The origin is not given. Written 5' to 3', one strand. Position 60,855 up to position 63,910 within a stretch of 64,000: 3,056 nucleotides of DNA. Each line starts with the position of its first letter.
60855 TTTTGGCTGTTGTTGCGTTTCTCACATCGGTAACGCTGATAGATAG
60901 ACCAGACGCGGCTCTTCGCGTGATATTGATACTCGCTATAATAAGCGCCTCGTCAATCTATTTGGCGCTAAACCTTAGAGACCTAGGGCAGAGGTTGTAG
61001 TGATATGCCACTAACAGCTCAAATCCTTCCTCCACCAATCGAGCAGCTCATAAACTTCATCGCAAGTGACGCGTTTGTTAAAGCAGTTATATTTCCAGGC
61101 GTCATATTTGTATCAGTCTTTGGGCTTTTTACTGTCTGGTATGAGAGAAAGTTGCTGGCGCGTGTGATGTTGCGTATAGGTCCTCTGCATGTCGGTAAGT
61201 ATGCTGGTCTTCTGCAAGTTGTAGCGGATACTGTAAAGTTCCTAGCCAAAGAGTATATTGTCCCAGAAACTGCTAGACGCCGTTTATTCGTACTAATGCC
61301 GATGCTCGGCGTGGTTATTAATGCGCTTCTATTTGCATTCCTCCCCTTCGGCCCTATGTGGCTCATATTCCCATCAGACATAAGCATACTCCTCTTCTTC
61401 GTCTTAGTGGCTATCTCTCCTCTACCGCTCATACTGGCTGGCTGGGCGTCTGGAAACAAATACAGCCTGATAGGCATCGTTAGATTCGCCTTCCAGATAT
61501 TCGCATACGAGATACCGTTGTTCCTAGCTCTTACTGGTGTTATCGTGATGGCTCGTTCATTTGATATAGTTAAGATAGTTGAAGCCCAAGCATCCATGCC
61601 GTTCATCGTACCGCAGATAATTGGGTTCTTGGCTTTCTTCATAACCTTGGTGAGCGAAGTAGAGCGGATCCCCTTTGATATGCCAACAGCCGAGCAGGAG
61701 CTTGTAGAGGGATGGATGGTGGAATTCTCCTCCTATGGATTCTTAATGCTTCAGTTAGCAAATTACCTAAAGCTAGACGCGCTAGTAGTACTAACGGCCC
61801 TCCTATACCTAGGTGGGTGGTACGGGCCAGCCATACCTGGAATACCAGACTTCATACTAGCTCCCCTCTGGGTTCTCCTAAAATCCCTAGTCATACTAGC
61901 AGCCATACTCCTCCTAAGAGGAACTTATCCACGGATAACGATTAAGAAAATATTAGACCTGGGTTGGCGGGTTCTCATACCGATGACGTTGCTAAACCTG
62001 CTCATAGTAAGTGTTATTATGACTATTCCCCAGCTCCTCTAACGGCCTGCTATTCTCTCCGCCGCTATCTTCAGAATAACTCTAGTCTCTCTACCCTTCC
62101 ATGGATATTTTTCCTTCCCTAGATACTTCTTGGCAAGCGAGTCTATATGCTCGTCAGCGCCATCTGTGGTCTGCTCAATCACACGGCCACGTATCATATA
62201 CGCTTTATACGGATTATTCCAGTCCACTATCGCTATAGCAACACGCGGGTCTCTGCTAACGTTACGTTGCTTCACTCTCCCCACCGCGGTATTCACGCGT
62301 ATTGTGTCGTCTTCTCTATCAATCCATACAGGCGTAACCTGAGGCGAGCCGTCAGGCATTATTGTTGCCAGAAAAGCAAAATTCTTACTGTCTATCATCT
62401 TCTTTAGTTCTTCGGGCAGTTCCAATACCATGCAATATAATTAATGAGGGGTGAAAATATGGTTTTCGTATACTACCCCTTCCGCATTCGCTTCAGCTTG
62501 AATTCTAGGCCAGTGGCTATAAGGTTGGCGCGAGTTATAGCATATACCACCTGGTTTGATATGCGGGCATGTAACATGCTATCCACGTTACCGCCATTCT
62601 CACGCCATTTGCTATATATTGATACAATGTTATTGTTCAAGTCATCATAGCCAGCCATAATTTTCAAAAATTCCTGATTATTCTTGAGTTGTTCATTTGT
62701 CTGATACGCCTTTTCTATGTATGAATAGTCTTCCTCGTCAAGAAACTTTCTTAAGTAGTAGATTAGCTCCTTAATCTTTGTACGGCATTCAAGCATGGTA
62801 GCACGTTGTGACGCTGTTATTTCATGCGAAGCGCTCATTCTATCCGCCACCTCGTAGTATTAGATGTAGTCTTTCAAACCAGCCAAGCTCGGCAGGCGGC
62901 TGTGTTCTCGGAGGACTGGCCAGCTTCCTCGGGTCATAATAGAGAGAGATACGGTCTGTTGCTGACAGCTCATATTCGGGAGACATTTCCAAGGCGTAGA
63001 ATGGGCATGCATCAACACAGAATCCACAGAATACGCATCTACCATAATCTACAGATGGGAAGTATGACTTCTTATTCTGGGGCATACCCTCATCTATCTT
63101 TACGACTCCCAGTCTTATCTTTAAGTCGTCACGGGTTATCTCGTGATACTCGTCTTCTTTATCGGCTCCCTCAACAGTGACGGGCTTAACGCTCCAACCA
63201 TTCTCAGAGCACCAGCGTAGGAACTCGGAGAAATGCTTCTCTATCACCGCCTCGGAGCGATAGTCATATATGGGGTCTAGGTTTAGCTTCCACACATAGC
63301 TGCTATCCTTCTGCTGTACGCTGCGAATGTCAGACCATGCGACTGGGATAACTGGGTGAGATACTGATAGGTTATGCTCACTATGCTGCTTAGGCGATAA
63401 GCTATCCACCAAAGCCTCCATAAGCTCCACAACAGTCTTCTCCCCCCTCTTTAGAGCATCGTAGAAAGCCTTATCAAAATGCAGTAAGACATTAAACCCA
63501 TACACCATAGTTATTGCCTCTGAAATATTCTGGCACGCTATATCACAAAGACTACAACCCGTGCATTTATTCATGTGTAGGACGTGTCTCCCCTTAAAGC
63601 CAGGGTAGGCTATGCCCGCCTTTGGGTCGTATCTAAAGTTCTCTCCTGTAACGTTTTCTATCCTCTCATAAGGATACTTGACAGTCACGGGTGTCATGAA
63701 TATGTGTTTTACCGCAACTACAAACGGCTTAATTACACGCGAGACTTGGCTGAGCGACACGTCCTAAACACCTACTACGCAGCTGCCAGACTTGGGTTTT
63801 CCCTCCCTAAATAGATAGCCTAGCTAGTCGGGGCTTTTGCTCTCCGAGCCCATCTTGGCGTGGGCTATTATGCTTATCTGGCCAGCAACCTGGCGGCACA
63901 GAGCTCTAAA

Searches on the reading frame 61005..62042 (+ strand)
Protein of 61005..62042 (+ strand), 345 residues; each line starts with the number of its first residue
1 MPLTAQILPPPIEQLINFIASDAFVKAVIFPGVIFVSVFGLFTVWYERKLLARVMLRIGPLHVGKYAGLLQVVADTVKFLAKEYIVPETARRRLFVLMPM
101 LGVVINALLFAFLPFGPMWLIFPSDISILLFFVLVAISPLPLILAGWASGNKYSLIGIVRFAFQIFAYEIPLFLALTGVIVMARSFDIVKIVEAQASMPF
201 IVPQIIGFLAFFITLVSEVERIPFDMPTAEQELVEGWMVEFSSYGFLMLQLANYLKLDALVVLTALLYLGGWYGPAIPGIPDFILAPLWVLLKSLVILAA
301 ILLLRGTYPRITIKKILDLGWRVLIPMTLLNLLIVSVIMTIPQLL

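Call 94: search_protein_families(library=pfam, proteins=[window:61005-62042:+], max_evalue=0.001)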
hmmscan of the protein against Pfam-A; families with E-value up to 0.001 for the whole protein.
window:61005-62042:+ (345 aa): 1 family
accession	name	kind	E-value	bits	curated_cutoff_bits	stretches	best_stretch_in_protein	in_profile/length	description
PF00146.26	NADHdh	-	6.9e-88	295.3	27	1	33-335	7-297/298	NADH dehydrogenase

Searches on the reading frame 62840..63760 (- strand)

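Call 94: search_protein_families(library=pfam, proteins=[window:62840-63760:-], max_evalue=0.001)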
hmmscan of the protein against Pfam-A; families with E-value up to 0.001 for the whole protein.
window:62840-63760:- (306 aa): 10 families
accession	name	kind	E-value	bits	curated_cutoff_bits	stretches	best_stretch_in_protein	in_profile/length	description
PF00037.32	Fer4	-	3.7e-10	39.6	21.1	1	236-258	2-24/24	4Fe-4S binding domain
PF12838.12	Fer4_7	-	7.3e-10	39.6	27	1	241-268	1-28/52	4Fe-4S dicluster domain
PF13183.11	Fer4_8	-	1.3e-07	32.5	27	0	241-263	4-26/68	4Fe-4S dicluster domain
PF13187.11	Fer4_9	-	7.2e-07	29.6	27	0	231-253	34-48/52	4Fe-4S dicluster domain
PF13237.11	Fer4_10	-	9.1e-07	29.2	25.5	0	236-254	3-21/53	4Fe-4S dicluster domain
PF12797.12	Fer4_2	-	4.7e-06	26.6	24.5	0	235-254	3-22/22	4Fe-4S binding domain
PF13484.11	Fer4_16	-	4.9e-06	27.7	30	1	241-273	1-32/66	4Fe-4S double cluster binding domain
PF14697.11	Fer4_21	-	7.4e-06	26.4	35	0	61-85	36-59/59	4Fe-4S dicluster domain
PF13534.11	Fer4_17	-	9.7e-06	26.5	22.2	0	241-261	1-21/61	4Fe-4S dicluster domain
PF12837.12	Fer4_6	-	8.7e-05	22.7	25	1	234-257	1-24/24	4Fe-4S binding domain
